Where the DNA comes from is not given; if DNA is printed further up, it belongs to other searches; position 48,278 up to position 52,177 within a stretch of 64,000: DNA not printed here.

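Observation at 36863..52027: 5054-aa giant membrane-anchored protein occupying about 24% of the window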

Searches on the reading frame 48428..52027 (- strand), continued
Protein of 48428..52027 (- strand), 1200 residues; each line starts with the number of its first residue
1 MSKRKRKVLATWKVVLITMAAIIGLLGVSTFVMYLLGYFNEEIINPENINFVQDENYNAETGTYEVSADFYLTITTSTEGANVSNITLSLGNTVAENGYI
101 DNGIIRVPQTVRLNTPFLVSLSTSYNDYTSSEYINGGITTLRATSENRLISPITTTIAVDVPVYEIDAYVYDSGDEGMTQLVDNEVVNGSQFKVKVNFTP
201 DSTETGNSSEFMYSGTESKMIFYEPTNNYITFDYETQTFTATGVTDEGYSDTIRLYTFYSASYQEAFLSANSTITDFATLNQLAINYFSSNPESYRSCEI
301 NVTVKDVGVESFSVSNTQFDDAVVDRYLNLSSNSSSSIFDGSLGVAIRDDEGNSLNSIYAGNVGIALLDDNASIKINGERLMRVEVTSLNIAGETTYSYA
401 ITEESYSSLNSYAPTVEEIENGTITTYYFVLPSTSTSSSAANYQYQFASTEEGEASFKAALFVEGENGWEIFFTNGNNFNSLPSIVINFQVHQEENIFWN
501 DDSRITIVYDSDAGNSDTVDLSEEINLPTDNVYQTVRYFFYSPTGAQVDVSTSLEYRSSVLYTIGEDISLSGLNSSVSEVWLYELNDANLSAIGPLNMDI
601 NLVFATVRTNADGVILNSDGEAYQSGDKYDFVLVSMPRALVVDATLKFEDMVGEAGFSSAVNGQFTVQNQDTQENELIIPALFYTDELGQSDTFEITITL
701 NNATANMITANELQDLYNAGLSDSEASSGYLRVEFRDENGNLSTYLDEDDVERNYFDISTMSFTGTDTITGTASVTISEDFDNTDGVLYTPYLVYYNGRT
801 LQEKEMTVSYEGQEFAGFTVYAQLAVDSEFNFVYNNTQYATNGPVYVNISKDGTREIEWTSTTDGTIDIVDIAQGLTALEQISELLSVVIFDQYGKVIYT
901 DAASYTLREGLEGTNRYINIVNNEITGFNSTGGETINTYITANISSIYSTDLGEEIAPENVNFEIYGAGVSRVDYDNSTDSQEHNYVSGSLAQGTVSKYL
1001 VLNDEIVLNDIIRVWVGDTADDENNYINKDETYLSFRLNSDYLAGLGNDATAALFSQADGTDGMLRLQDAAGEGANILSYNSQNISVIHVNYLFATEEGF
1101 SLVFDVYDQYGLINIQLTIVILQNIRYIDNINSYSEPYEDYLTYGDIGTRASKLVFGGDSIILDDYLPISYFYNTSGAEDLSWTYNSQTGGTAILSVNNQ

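Call 71: predict_structure(alignment_id=A6)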
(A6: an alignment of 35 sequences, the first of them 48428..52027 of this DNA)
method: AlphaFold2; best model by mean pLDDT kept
length: 1200 residues; sequences in the alignment: 35
mean_pLDDT: 82.8   pTM: 0.46
mean pLDDT of the five models: 82.8, 82.6, 82.4, 81.3, 80.0
residues with pLDDT >= 90: 480; 70-90: 551; 50-70: 116; < 50: 53
segments of 3 or more residues with pLDDT < 50: 1-9, 746-752, 1146-1150, 1173-1200
pLDDT, mean of each block of 10 residues (from residue 1): 41 72 73 63 83 91 92 91 90 85 93 95 82 88 90 94 90 76 80 88 68 88 87 87 77 93 93 90 94 93 82 93 94 90 90 81 92 90 93 87 90 91 94 84 93 94 87 87 94 93 86 84 93 95 92 92 93 89 94 87 95 93 93 94 82 92 85 86 88 90 71 82 65 88 54 64 83 85 88 85 92 90 91 83 85 79 75 63 90 91 86 74 83 84 81 74 84 83 76 84 87 75 58 78 83 80 86 85 89 75 85 83 72 71 51 63 68 41 33 28
secondary structure, 60 per line:
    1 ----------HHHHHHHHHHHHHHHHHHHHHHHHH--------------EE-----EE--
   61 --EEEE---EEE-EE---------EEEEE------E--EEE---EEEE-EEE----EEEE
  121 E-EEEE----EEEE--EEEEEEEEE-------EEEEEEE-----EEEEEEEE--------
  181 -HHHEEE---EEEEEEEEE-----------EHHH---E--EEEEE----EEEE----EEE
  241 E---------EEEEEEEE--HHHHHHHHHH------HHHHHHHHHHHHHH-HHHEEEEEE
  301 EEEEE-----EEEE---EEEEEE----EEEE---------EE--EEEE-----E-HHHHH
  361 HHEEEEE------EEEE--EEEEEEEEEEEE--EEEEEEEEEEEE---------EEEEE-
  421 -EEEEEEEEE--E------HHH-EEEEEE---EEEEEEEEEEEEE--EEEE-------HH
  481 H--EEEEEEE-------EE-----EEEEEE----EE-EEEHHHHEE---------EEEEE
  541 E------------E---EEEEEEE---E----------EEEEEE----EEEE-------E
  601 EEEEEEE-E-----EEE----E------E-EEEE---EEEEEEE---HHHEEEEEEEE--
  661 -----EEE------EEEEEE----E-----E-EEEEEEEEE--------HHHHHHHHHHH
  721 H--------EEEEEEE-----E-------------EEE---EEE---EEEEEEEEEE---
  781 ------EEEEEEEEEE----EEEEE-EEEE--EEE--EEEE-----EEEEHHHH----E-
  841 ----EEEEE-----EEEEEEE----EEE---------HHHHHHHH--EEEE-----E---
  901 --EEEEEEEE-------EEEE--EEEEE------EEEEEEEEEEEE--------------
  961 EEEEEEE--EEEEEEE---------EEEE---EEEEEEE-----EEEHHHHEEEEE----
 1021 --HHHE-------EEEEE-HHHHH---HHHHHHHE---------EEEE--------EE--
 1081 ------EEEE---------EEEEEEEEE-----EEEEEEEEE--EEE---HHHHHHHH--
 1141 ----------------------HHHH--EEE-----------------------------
elements in order (helices of 4 or more, strands of 3 or more residues): H11-35 E63-66 E70-72 E85-89 E99-101 E105-108 E110-112 E117-121 E123-126 E131-134 E137-145 E153-159 E165-172 E185-187 E191-199 E221-225 E230-233 E238-241 E251-258 H261-270 H277-290 E295-305 E311-314 E318-323 E328-331 E345-348 H356-362 E363-367 E374-377 E380-391 E394-405 E415-419 E422-430 E444-449 E453-465 E468-471 E484-490 E505-510 E518-520 H521-524 E536-541 E558-564 E579-584 E589-592 E600-607 E615-617 E631-634 E638-644 E651-658 E666-668 E675-680 E693-701 H710-721 E730-736 E756-758 E762-764 E768-777 E787-796 E801-805 E807-810 E813-815 E818-821 E827-830 H831-834 E845-849 E855-861 E866-868 H878-885 E888-891 E903-910 E918-921 E924-928 E935-946 E961-967 E970-976 E986-989 E993-999 E1005-1007 H1008-1011 E1012-1016 E1034-1038 H1040-1044 H1048-1054 E1065-1068 E1087-1090 E1100-1108 E1114-1122 E1125-1127 H1131-1138 H1163-1166 E1169-1171

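Call 73: fold_search(model_id=the predicted structure, library=pdb)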
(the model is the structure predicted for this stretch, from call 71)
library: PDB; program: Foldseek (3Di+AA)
matches with E <= 10: 1892; with E <= 0.001: 72
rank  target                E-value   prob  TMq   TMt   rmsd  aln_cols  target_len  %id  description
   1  7r5k_10               4.0e-16  1.00  0.11  0.08  55.8      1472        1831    8  Human nuclear pore complex (constricted) (released 2022-06-22)
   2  9hcj_10               2.3e-15  1.00  0.10  0.07  48.3      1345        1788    8  D. discoideum nuclear pore complex (released 2024-12-25)
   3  9ijj_h                4.0e-13  1.00  0.10  0.08  56.3      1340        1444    7  In situ structure of the central apparatus in mouse sperm axoneme. (released 2025-06-04)
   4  9ijj_4I               4.2e-13  1.00  0.10  0.05  60.8      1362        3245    8  In situ structure of the central apparatus in mouse sperm axoneme. (released 2025-06-04)
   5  9ijj_4H               6.7e-13  1.00  0.12  0.06  62.4      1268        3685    7  In situ structure of the central apparatus in mouse sperm axoneme. (released 2025-06-04)
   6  4aq1_A                5.8e-12  1.00  0.11  0.15  43.8      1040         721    8  Structure of the SbsB S-layer protein of Geobacillus stearothermophilus PV72p2 in complex with nanobody KB6 (released 2012-06-13)
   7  8a0y_A                3.5e-10  1.00  0.14  0.25  32.9      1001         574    7  Crystal structure of mouse contactin 2 immunoglobulin domains (released 2023-11-01)
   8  5erd_A                7.5e-10  1.00  0.13  0.21  18.9       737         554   11  Crystal structure of human Desmoglein-2 ectodomain (released 2016-06-22)
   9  7sqc_2A               3.4e-09  1.00  0.13  0.18  29.5      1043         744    8  Ciliary C1 central pair apparatus isolated from Chlamydomonas reinhardtii (released 2022-04-13)
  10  5erd_B                7.9e-09  1.00  0.12  0.20  19.5       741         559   10  Crystal structure of human Desmoglein-2 ectodomain (released 2016-06-22)
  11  9u62_E                8.3e-09  1.00  0.13  0.11  58.8      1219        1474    7  AP pathways C3 convertase C3bBbP and C3 complex (released 2026-01-14)
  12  8beg_B                2.5e-08  1.00  0.14  0.20  19.6       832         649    8  Structure of Ig-like domains from PrgB (released 2022-11-30)
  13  4pbx                  3.4e-08  1.00  0.10  0.17  40.8       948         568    8  Crystal structure of the six N-terminal domains of human receptor protein tyrosine phosphatase sigma (released 2014-11-12)
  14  5a42                  8.8e-08  0.97  0.08  0.07  43.7      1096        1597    8  Cryo-EM single particle 3D reconstruction of the native conformation of E. coli alpha-2-macroglobulin (ECAM) (released 2015-07-29)
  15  6vfw_E                1.5e-07  1.00  0.11  0.23  24.2       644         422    7  Crystal structure of human delta protocadherin 10 EC1-EC4 (released 2020-03-11)
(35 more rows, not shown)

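Call 85: fold_search(model_id=the predicted structure, library=viral)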
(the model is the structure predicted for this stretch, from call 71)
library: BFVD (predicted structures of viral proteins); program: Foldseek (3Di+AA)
matches with E <= 10: 892; with E <= 0.001: 145
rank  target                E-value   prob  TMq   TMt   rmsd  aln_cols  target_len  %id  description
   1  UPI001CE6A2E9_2       4.7e-16  1.00  0.12  0.12  28.1      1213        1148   10  (no name look-up for this kind of identifier)
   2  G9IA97                5.8e-15  1.00  0.09  0.10  44.7      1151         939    9  (no name in the UniProt tables at hand)
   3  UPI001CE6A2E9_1       3.0e-14  1.00  0.09  0.09  50.5      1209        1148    9  (no name look-up for this kind of identifier)
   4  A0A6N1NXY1            3.7e-14  1.00  0.11  0.12  38.8      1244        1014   10  DUF11 domain-containing protein [Tupanvirus soda lake]
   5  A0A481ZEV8            7.9e-14  1.00  0.09  0.10  62.7      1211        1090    9  Putative Ig domain protein [Pithovirus LCPAC404]
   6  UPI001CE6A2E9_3       8.3e-14  1.00  0.09  0.09  35.3      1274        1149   10  (no name look-up for this kind of identifier)
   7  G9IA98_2              9.1e-14  1.00  0.12  0.14  30.5      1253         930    9  (no name in the UniProt tables at hand)
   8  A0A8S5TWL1            2.1e-13  1.00  0.08  0.10  31.1       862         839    9  Tail protein [Siphoviridae sp. ctcx61]
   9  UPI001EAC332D         3.4e-13  1.00  0.12  0.12  49.4      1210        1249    9  (no name look-up for this kind of identifier)
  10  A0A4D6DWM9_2          4.8e-13  1.00  0.14  0.14  40.7      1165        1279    9  Uncharacterized protein [Edwardsiella phage pEt-SU]
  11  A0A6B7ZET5            8.3e-13  1.00  0.11  0.14  30.5      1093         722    8  Uncharacterized protein [Klebsiella phage N1M2]
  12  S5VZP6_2              3.7e-12  1.00  0.13  0.18  48.6      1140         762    9  Putative long tail fiber [Pseudomonas phage PaBG]
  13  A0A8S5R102            5.1e-12  1.00  0.09  0.08  53.0      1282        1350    9  Cellulase [Myoviridae sp. ct5xX4]
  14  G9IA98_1              8.4e-12  1.00  0.12  0.14  45.7      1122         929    8  (no name in the UniProt tables at hand)
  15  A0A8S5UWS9            1.0e-11  1.00  0.07  0.08  59.0      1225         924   10  Uncharacterized protein [Siphoviridae sp. ctzO58]
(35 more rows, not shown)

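Call 92: search_protein_families(library=pfam, proteins=[P0142, P0150, P0126, P0135, P0117, P0104, P0065], max_evalue=0.01)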
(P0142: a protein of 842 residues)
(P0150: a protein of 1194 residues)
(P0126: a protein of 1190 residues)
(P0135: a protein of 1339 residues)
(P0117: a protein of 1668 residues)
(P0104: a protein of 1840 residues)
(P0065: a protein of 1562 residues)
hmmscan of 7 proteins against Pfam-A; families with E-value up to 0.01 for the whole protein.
P0142 (842 aa): 5 families
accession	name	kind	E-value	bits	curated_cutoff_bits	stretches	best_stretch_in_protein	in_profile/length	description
PF13306.12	LRR_5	-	5.3e-33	114.1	27.7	1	307-418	15-124/127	BspA type Leucine rich repeat region (6 copies)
PF09479.16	Flg_new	-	5e-17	62.2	27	2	33-101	1-65/65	Listeria-Bacteroides repeat domain (List_Bact_rpt)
PF10502.14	Peptidase_S26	-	4.5e-07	30.4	22.9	1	179-233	21-78/168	Signal peptidase, peptidase S26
PF00717.28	Peptidase_S24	-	4.6e-06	26.7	23.3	1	162-234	15-84/116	Peptidase S24-like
PF13855.12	LRR_8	-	0.0037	17.4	27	0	314-359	13-59/61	Leucine rich repeat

P0150 (1194 aa): 0 families

P0126 (1190 aa): 0 families

P0135 (1339 aa): 0 families

P0117 (1668 aa): 0 families

P0104 (1840 aa): 1 family
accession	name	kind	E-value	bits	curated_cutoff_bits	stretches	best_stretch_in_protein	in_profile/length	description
PF16395.11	DUF5004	-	0.0088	16.5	21.6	0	1352-1401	61-111/153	Domain of unknown function (DUF5004)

P0065 (1562 aa): 0 families

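Call 94: search_solved_structures(query=A8, max_evalue=5, show_alignments=0)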
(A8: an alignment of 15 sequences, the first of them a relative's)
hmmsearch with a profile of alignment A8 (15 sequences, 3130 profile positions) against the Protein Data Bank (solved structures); distinct sequences matched with E-value up to 5: 1.
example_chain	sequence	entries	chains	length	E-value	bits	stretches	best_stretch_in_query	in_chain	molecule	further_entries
4uid_A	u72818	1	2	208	0.00035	20.8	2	815-875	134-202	SURFACE LAYER PROTEIN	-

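Call 95: search_solved_structures(query=A8, max_evalue=10, show_alignments=2)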
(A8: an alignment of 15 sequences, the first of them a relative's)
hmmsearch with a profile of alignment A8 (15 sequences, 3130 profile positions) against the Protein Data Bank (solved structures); distinct sequences matched with E-value up to 10: 1.
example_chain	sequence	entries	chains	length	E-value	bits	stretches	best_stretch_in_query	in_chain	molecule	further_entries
4uid_A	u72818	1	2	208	0.00035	20.8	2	815-875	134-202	SURFACE LAYER PROTEIN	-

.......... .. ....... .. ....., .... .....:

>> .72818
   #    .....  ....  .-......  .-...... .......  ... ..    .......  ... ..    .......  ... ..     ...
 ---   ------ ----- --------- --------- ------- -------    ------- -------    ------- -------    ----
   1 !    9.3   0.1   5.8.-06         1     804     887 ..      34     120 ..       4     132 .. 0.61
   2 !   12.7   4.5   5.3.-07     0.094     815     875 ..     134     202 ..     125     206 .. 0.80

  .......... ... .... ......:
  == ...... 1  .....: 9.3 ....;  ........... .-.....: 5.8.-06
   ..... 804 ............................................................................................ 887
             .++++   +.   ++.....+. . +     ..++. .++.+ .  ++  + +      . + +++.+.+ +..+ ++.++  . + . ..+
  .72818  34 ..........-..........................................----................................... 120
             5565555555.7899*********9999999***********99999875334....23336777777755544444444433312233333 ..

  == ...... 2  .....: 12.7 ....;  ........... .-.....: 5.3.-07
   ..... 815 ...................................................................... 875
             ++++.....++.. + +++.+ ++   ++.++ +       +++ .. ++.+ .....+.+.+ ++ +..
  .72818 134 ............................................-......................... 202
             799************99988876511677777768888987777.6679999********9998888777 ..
